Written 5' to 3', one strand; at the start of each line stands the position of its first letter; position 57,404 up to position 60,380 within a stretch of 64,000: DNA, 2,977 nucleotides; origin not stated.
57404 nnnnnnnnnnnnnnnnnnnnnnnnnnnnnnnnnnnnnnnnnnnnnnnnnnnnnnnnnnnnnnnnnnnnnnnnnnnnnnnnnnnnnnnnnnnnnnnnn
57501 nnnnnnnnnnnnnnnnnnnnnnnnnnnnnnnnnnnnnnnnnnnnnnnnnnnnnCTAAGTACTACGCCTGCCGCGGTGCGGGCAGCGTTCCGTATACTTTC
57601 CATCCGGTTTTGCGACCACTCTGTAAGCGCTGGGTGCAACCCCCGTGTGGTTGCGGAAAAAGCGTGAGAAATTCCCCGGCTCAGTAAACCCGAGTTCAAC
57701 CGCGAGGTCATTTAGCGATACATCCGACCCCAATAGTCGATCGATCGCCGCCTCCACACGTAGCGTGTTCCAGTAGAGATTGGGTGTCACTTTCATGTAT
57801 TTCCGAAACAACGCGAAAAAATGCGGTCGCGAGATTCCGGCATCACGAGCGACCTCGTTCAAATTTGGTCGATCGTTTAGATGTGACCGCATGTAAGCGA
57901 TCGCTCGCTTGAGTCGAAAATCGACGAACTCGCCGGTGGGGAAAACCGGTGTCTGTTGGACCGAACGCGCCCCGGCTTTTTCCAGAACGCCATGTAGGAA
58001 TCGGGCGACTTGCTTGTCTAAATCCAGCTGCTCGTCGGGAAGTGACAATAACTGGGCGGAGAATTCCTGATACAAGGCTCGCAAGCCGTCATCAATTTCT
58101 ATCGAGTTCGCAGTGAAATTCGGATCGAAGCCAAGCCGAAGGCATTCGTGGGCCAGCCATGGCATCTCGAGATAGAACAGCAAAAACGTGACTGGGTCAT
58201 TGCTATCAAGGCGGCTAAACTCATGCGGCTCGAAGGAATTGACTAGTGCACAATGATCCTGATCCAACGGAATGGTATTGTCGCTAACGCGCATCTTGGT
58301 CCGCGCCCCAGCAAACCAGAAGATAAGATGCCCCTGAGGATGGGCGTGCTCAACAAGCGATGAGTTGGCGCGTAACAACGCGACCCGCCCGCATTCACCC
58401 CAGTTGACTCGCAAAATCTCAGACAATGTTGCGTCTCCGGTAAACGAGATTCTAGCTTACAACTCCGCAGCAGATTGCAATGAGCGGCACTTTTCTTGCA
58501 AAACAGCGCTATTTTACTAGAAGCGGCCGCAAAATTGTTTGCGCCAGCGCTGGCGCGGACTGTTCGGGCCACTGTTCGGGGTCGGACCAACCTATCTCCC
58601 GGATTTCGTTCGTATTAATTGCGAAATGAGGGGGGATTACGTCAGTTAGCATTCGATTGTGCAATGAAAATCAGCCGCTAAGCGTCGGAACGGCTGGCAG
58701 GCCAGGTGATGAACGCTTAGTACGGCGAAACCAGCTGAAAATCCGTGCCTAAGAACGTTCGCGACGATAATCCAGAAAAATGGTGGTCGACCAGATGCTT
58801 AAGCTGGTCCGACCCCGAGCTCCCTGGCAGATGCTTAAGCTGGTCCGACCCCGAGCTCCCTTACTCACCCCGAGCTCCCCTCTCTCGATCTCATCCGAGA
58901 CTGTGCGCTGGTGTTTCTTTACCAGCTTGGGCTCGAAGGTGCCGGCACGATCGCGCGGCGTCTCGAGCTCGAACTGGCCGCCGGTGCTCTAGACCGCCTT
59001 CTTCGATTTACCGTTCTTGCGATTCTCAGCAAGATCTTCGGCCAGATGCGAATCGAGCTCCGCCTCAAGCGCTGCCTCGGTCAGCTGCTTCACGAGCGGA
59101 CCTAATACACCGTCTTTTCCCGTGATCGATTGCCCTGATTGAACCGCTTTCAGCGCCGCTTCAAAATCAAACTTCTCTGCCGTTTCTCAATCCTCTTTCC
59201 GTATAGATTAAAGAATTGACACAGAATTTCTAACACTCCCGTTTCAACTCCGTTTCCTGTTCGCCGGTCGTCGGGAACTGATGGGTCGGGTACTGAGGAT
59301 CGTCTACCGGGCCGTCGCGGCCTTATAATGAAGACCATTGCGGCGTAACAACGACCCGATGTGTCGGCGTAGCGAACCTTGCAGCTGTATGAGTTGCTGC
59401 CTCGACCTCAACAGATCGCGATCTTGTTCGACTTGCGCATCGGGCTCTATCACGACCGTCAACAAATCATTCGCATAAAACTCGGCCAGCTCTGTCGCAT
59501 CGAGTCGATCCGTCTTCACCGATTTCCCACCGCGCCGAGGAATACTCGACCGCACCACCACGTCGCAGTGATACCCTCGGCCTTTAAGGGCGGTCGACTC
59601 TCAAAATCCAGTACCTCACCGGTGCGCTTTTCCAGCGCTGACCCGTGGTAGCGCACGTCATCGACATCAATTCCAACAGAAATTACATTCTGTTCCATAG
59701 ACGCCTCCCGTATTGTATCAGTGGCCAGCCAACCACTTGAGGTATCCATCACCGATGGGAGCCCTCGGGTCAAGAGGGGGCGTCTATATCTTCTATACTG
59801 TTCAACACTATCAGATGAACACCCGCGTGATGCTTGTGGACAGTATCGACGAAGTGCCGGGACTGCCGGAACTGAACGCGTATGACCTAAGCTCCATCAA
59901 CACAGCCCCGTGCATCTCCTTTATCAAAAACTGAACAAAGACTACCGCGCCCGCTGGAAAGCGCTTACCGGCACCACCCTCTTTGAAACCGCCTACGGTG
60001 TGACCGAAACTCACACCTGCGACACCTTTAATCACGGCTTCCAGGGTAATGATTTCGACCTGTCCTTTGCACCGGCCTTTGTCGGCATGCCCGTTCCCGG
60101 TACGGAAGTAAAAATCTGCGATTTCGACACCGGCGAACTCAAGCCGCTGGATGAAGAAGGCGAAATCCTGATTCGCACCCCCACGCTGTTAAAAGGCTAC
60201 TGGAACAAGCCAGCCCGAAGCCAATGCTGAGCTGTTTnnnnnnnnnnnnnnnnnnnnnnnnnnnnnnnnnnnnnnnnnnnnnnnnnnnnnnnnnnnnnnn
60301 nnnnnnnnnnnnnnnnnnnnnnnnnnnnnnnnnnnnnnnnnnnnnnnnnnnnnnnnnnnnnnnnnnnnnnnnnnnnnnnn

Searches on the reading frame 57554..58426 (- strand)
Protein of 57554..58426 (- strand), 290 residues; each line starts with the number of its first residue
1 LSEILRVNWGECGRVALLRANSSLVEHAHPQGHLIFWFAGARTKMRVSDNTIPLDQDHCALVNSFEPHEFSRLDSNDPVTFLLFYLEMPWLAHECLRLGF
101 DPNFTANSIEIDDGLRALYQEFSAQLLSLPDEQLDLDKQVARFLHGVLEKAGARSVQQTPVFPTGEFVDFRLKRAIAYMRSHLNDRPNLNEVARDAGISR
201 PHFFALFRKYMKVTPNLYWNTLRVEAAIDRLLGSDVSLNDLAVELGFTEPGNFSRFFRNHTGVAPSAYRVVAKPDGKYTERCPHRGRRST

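Call 32: search_protein_families(library=pfam, proteins=[window:57554-58426:-])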
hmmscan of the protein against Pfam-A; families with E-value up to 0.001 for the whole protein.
window:57554-58426:- (290 aa): 4 families
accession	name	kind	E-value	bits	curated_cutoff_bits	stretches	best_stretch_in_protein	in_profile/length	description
PF12833.13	HTH_18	-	1.1e-19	71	33.6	1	193-269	2-78/80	Helix-turn-helix domain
PF00165.29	HTH_AraC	-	3.1e-15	56.3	26.6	2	234-269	7-41/42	Bacterial regulatory helix-turn-helix proteins, AraC family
PF02311.25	AraC_binding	-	9.5e-06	25.8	21.1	1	25-122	17-116/135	AraC-like ligand binding domain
PF07883.17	Cupin_2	-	0.00049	20.2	27.2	1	23-84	10-69/70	Cupin domain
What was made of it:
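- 57554..58426 (-): Cupin-type AraC/XylS-family regulator, convergent at the end of cluster 2. It is the proposed cognate binding protein. Pfam AraC_binding plus HTH_18 (call 32).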

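Call 57: search_protein_families(library=ncbifam, proteins=[window:57554-58426:-], max_evalue=0.00001)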
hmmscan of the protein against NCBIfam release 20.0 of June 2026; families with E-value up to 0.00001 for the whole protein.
window:57554-58426:- (290 aa): 18 families
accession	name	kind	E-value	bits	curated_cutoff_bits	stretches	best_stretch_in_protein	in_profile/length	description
NF047788.1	TransRegPocR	equivalog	3.2e-15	56.2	500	1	164-272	183-291/296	transcriptional regulator PocR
NF047455.1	TF_Staph_AryK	equivalog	8.6e-14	50.7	850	1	169-273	156-260/759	transcriptional regulator AryK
NF007860.0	PRK10572.1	equivalog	1.2e-13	50.6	208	1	145-271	159-284/292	arabinose operon transcriptional regulator AraC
NF033869.1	viru_reg_Rsp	equivalog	3.6e-13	48.9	400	1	172-271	149-248/701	AraC family transcriptional regulator Rsp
TIGR04094.1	adjacent_YSIRK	equivalog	9.7e-13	47.8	200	1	173-269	288-383/383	YSIRK-targeted surface antigen transcriptional regulator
NF052371.1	TransRegGbdRPseu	equivalog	8.8e-12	44.7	480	1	171-273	226-328/365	choline metabolism transcriptional regulator GbdR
NF006902.0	PRK09393.1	equivalog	1.1e-10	41.3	425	1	169-270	219-320/327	transcriptional regulator FtrA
NF041686.2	ant_diox_reg_AndR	equivalog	1.2e-10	41.5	350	1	123-267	170-316/321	anthranilate 1,2-dioxygenase regulatory protein AndR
NF007584.0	PRK10219.1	equivalog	3.3e-10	40.3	174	1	174-269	9-104/107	superoxide response transcriptional regulator SoxS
TIGR02297.1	HpaA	equivalog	2.3e-09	36.9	274.65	1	229-269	245-285/287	4-hydroxyphenylacetate catabolism regulatory protein HpaA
NF049968.1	QhpR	equivalog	2.4e-08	33.5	250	1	220-269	235-284/284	AraC-like transcriptional regulator QhpR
NF049932.1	TranspRegBtr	equivalog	4.3e-08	32.1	900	1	174-268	168-262/531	bacillibactin transport transcriptional regulator Btr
NF007693.0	PRK10371.1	equivalog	4.6e-08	32.6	253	1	170-273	198-301/309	transcriptional regulator MelR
NF050186.1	TransRegGliRPseudo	equivalog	8.2e-08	32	570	1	220-270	285-335/338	AraC family transcriptional regulator GliR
NF010028.0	PRK13503.1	equivalog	1.5e-07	31.1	288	1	168-270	169-271/278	HTH-type transcriptional activator RhaS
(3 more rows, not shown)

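Call 60: find_homologous_proteins(query=window:57554-58426:-, max_evalue=1e-20)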
Query window:57554-58426:- (290 aa): 18 proteins with E <= 1e-20 among 2053 candidates.
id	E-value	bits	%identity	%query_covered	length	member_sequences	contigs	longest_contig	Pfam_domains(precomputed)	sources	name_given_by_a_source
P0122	7.4e-197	671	100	100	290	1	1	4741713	PF12833.14,PF02311.26,PF00165.30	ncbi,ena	-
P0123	7.9e-106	372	61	94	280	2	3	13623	PF12833.14,PF07883.18,PF02311.26,PF00165.30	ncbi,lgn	-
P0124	1.0e-78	283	47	96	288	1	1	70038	PF12833.14,PF00165.30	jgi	jgi:AraC family transcriptional regulator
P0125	2.7e-78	282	48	94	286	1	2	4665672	PF12833.14,PF00165.30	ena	-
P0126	1.0e-74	270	46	93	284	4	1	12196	PF12833.14,PF00165.30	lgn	-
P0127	2.5e-70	256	45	94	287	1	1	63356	PF12833.14,PF00165.30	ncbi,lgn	ncbi:MAG: AraC family transcriptional regulator [Pseudomonadota bacterium]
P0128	3.6e-70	255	43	94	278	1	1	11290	PF12833.14,PF00165.30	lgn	-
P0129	4.2e-68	248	44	94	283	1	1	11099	PF12833.14,PF00165.30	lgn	-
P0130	6.9e-53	198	42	94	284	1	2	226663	PF12833.14,PF00165.30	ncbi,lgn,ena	-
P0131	2.4e-52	197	41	94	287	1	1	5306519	PF12833.14,PF07883.18,PF00165.30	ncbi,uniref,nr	ncbi:AraC family transcriptional regulator [Chelativorans sp. AA-79]|uniref:AraC family transcriptio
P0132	8.9e-49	185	37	94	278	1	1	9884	PF12833.14,PF00165.30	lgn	-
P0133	5.3e-48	182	36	94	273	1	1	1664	PF12833.14,PF07883.18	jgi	jgi:AraC-like DNA-binding protein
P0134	8.7e-48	182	36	94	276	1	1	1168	PF12833.14,PF00165.30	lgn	-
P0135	2.7e-47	180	35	94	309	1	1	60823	PF12833.14,PF00165.30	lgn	-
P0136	1.5e-45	174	39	94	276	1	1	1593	PF12833.14,PF00165.30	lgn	-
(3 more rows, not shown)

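Call 61: find_encoding_contigs(protein=P0124, flank=10000, max_places=1)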
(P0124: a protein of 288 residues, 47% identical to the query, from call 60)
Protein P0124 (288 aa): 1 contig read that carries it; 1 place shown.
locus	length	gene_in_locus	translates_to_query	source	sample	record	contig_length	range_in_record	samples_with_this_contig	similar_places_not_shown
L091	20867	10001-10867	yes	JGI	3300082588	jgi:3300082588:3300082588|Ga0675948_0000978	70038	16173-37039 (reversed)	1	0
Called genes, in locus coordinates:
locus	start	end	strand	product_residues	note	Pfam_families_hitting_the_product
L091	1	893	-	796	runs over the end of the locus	PF07715:Plug, PF00593:TonB_dep_Rec_b-barrel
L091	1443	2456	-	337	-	PF02779:Transket_pyr, PF02780:Transketolase_C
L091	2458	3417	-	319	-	PF13292:DXP_synthase_N (faint), PF00456:Transketolase_N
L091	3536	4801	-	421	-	PF03825:Nuc_H_symport, PF12832:MFS_1_like, PF07690:MFS_1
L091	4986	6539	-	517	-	PF00171:Aldedh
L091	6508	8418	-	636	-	PF00294:PfkB, PF09863:DUF2090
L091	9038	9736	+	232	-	PF00440:TetR_N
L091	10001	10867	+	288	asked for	PF00165:HTH_AraC, PF12833:HTH_18, PF00165:HTH_AraC (weak)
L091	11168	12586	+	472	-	PF09861:Lar_N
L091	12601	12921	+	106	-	-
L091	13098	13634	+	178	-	-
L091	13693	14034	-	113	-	PF07045:DUF1330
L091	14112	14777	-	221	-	PF00731:AIRC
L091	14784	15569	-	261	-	-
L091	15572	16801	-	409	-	PF01969:Ni_insertion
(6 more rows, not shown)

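Call 62: find_encoding_contigs(protein=P0125, flank=10000, max_places=1)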
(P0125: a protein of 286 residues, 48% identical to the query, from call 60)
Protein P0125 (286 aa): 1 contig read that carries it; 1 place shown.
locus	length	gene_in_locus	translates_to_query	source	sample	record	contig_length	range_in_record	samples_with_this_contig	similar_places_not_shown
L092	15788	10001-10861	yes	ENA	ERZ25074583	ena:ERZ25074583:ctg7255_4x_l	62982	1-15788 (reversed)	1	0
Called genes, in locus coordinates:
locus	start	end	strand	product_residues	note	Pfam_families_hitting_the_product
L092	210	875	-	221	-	PF02086:MethyltransfD12 (faint)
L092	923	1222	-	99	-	-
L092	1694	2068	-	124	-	PF05707:Zot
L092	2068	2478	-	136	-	-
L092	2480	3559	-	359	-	-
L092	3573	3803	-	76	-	PF19199:Phage_coatGP8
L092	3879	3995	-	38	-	-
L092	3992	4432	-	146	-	-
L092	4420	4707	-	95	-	-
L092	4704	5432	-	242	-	PF23343:REP_ORF2-G2P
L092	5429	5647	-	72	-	-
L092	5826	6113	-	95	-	-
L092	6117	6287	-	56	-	-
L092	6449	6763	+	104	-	-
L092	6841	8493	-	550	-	PF00890:FAD_binding_2, PF01266:DAO, PF03486:HI0933_like (faint), PF07992:Pyr_redox_2 (faint), PF12831:FAD_oxidored (weak), PF02910:Succ_DH_flav_C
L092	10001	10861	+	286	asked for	PF00165:HTH_AraC (weak), PF12833:HTH_18, PF00165:HTH_AraC (weak)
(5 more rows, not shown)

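Call 63: find_encoding_contigs(protein=P0127, flank=10000, max_places=1)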
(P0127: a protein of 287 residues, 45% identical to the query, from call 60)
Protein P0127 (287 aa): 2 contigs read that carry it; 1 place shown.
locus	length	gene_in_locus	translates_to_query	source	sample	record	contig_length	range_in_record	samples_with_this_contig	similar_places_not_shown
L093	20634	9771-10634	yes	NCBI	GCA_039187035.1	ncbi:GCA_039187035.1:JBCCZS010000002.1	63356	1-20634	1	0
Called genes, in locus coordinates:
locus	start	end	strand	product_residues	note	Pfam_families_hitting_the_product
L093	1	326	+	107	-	PF00118:Cpn60_TCP1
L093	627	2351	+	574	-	-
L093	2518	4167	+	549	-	PF02310:B12-binding, PF04055:Radical_SAM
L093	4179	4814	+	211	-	-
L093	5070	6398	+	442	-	-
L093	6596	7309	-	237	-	PF06080:DUF938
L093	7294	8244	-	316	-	PF13353:Fer4_12 (weak), PF04055:Radical_SAM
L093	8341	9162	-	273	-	PF04366:Ysc84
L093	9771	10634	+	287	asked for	PF00165:HTH_AraC (faint), PF12833:HTH_18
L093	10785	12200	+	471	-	PF09861:Lar_N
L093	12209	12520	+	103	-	-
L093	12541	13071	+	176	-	PF02627:CMD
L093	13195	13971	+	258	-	PF00941:FAD_binding_5, PF03450:CO_deh_flav_C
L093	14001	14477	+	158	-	PF00111:Fer2, PF13085:Fer2_3 (weak), PF01799:Fer2_2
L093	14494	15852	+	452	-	PF01315:Ald_Xan_dh_C, PF02738:MoCoBD_1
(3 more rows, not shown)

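Call 64: find_encoding_contigs(protein=P0126, flank=10000, max_places=1)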
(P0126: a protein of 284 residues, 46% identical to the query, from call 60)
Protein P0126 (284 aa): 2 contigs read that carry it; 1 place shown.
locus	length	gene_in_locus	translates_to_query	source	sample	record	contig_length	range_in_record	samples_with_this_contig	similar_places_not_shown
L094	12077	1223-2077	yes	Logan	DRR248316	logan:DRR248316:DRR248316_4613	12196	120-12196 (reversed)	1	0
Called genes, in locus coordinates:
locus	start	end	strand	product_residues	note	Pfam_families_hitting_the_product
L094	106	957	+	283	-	PF02625:XdhC_CoxI, PF13478:XdhC_C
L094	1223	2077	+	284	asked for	PF00165:HTH_AraC (weak), PF12833:HTH_18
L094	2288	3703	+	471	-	PF09861:Lar_N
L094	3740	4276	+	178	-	PF02627:CMD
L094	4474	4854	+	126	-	PF02738:MoCoBD_1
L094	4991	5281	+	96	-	PF07045:DUF1330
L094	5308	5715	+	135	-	PF04828:GFA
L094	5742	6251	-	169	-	PF03466:LysR_substrate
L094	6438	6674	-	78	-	PF00126:HTH_1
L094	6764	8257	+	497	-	PF01565:FAD_binding_4, PF02913:FAD-oxidase_C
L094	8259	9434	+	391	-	PF01565:FAD_binding_4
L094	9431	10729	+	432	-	PF00037:Fer4 (faint), PF12837:Fer4_6 (faint), PF12838:Fer4_7, PF13183:Fer4_8, PF13237:Fer4_10 (weak), PF13484:Fer4_16 (weak), PF13534:Fer4_17, PF02754:CCG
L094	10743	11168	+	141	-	PF03928:HbpS-like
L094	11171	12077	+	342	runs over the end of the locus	?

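Call 67: find_encoding_contigs(protein=P0128, flank=8000, max_places=1)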
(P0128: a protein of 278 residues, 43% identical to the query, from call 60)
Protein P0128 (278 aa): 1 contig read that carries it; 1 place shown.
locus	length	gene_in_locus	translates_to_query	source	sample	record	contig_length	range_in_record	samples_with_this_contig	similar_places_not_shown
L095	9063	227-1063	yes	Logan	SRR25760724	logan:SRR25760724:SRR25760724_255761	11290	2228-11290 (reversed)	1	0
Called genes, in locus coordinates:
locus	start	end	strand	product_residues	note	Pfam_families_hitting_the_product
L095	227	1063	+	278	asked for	PF00165:HTH_AraC (faint), PF12833:HTH_18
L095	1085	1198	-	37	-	-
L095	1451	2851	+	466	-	PF09861:Lar_N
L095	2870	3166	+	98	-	-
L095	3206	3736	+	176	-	PF02627:CMD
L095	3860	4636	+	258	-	PF00941:FAD_binding_5, PF03450:CO_deh_flav_C (weak)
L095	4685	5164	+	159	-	PF00111:Fer2, PF13085:Fer2_3 (weak), PF01799:Fer2_2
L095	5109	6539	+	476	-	PF01315:Ald_Xan_dh_C, PF02738:MoCoBD_1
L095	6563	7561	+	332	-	PF20256:MoCoBD_2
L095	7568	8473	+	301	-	PF07724:AAA_2 (weak), PF13401:AAA_22 (faint), PF00004:AAA, PF07726:AAA_3 (faint), PF07728:AAA_5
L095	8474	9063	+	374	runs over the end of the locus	PF05762:VWA_CoxE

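Call 68: find_encoding_contigs(protein=P0129, flank=8000, max_places=1)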
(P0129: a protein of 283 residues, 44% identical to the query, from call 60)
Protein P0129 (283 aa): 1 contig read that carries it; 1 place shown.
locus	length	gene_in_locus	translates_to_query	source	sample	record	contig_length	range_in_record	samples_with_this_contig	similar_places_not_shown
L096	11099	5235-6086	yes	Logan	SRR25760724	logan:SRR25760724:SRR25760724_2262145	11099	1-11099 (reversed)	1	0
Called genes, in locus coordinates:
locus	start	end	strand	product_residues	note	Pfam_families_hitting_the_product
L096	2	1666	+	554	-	?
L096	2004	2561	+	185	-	-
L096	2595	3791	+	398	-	PF02771:Acyl-CoA_dh_N, PF02770:Acyl-CoA_dh_M, PF00441:Acyl-CoA_dh_1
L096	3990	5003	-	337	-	PF00174:Oxidored_molyb, PF03404:Mo-co_dimer (weak)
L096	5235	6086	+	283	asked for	PF00165:HTH_AraC (weak), PF12833:HTH_18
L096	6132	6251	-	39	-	-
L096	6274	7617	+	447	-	PF09861:Lar_N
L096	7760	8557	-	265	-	PF00378:ECH_1, PF16113:ECH_2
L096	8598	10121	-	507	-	PF00501:AMP-binding, PF13193:AMP-binding_C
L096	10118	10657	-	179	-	PF00111:Fer2, PF13085:Fer2_3 (faint), PF01799:Fer2_2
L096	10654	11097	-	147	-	?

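Call 69: find_encoding_contigs(protein=P0130, flank=8000, max_places=1)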
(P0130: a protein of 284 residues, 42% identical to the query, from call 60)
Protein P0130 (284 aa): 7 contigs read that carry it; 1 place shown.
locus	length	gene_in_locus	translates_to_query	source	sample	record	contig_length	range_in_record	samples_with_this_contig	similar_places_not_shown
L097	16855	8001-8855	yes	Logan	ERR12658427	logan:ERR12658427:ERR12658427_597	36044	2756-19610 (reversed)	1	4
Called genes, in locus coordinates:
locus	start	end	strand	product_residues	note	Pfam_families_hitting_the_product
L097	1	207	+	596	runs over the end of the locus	PF00535:Glycos_transf_2, PF10111:Glyco_tranf_2_2, PF13641:Glyco_tranf_2_3, PF00535:Glycos_transf_2, PF10111:Glyco_tranf_2_2, PF13641:Glyco_tranf_2_3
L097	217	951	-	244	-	-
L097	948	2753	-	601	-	PF00534:Glycos_transf_1, PF13692:Glyco_trans_1_4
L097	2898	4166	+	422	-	PF13439:Glyco_transf_4 (weak), PF13579:Glyco_trans_4_4, PF00534:Glycos_transf_1, PF13692:Glyco_trans_1_4, PF13524:Glyco_trans_1_2, PF26337:Gtf3_C (weak)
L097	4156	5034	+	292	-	PF04321:RmlD_sub_bind, PF01370:Epimerase, PF16363:GDP_Man_Dehyd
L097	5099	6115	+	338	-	PF01073:3Beta_HSD, PF01370:Epimerase, PF02719:Polysacc_synt_2, PF04321:RmlD_sub_bind (weak), PF05368:NmrA (weak), PF16363:GDP_Man_Dehyd, PF13460:NAD_binding_10, PF08485:Polysacc_syn_2C, +2 more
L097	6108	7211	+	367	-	PF02350:Epimerase_2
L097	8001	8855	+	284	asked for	PF00165:HTH_AraC (faint), PF12833:HTH_18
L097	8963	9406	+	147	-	PF10604:Polyketide_cyc2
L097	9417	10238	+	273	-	PF00941:FAD_binding_5, PF03450:CO_deh_flav_C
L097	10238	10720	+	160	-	PF13085:Fer2_3 (weak), PF00111:Fer2 (weak), PF01799:Fer2_2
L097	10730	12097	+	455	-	PF01315:Ald_Xan_dh_C, PF02738:MoCoBD_1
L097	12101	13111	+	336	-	PF20256:MoCoBD_2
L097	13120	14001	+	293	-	PF00004:AAA, PF07724:AAA_2 (weak), PF07726:AAA_3 (faint), PF07728:AAA_5, PF13401:AAA_22 (weak)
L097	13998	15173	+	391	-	PF05762:VWA_CoxE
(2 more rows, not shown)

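Call 70: find_encoding_contigs(protein=P0131, flank=8000, max_places=1)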
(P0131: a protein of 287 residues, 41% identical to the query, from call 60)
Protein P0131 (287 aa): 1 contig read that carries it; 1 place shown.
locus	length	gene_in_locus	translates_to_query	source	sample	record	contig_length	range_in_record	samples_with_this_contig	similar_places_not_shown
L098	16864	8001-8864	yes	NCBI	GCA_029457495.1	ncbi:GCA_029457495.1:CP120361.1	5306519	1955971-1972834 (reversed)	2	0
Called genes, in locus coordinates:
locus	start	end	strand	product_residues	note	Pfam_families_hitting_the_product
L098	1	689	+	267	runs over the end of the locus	PF00520:Ion_trans, PF07885:Ion_trans_2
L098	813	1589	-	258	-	PF01145:Band_7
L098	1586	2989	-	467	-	PF25145:NfeD1b_N, PF24961:NfeD_membrane, PF01957:NfeD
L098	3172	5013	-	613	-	PF00924:MS_channel_2nd, PF21082:MS_channel_3rd (weak)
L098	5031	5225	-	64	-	-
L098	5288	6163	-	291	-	PF00165:HTH_AraC, PF12833:HTH_18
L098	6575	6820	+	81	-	PF13441:Gly-zipper_YMGG (weak)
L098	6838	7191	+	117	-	PF13499:EF-hand_7 (faint), PF00036:EF-hand_1 (faint), PF13202:EF-hand_5 (faint), PF13405:EF-hand_6 (faint)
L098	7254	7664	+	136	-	PF07007:LprI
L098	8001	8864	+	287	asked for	PF07883:Cupin_2 (weak), PF00165:HTH_AraC (faint), PF12833:HTH_18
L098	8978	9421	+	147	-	PF10604:Polyketide_cyc2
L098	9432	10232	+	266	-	PF00941:FAD_binding_5, PF03450:CO_deh_flav_C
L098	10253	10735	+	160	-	PF13085:Fer2_3 (weak), PF00111:Fer2, PF01799:Fer2_2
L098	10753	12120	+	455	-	PF01315:Ald_Xan_dh_C, PF02738:MoCoBD_1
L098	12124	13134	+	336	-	PF20256:MoCoBD_2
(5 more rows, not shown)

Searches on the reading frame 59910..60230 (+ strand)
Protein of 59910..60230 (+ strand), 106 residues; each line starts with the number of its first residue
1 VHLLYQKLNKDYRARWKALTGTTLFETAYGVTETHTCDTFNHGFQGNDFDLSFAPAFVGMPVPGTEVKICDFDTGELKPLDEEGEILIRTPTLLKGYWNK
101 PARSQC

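Call 50: search_protein_families(library=pfam, proteins=[window:59910-60230:+], max_evalue=0.01)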
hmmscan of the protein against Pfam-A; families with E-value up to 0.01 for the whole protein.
window:59910-60230:+ (106 aa): 1 family
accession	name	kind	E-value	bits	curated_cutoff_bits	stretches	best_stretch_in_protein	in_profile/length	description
PF00501.34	AMP-binding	-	7.1e-17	61.7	29.9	1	7-98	297-384/384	AMP-binding enzyme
